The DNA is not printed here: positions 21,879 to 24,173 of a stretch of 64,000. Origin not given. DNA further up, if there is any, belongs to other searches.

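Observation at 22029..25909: Two convergent, paralogous Wzy_C-like + TPR membrane proteins with stops 8 nt apart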

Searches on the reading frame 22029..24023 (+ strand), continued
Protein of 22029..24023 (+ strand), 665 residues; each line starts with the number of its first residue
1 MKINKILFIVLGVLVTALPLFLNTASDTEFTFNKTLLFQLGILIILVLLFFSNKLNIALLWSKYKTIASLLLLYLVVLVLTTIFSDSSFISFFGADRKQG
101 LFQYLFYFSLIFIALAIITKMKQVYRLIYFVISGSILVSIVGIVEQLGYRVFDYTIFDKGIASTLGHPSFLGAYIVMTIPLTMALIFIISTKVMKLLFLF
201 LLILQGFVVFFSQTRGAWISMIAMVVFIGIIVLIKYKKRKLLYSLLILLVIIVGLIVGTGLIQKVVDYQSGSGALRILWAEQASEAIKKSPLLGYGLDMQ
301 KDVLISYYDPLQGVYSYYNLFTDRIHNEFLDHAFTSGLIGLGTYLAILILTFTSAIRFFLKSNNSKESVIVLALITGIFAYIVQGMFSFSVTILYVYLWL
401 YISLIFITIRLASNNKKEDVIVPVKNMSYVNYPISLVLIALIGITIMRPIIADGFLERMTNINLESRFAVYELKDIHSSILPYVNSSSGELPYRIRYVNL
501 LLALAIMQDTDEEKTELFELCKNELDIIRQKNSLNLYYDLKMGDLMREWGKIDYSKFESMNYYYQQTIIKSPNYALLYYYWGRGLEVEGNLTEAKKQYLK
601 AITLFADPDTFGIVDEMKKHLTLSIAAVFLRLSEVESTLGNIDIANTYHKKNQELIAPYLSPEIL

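Call 80: search_protein_families(library=pfam, proteins=[window:22029-24023:+], max_evalue=10)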
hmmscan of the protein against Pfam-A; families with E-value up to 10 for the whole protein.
window:22029-24023:+ (665 aa): 4 families
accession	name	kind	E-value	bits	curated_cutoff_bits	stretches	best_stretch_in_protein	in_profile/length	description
PF04932.20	Wzy_C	-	7.7e-19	68.4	31.7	1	201-344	2-148/149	O-Antigen ligase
PF23074.1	PH_FT_N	-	0.0095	16.1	24.4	1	510-564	45-99/125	PH domain found in tandem in fungal proteins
PF07719.23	TPR_2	-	0.014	15.9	27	1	575-605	1-31/34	Tetratricopeptide repeat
PF04420.19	CHD5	-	0.015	15.5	29.3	1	343-393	97-145/159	CHD5-like protein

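Call 90: find_encoding_contigs(protein=P0008, flank=4000, max_places=2)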
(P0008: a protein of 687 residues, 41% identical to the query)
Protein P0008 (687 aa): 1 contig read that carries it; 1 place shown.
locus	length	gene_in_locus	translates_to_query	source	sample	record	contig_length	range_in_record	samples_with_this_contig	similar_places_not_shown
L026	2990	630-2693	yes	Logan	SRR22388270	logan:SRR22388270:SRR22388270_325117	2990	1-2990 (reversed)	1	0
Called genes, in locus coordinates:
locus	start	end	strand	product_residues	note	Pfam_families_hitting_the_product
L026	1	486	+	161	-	?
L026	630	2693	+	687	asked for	PF04932:Wzy_C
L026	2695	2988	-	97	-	?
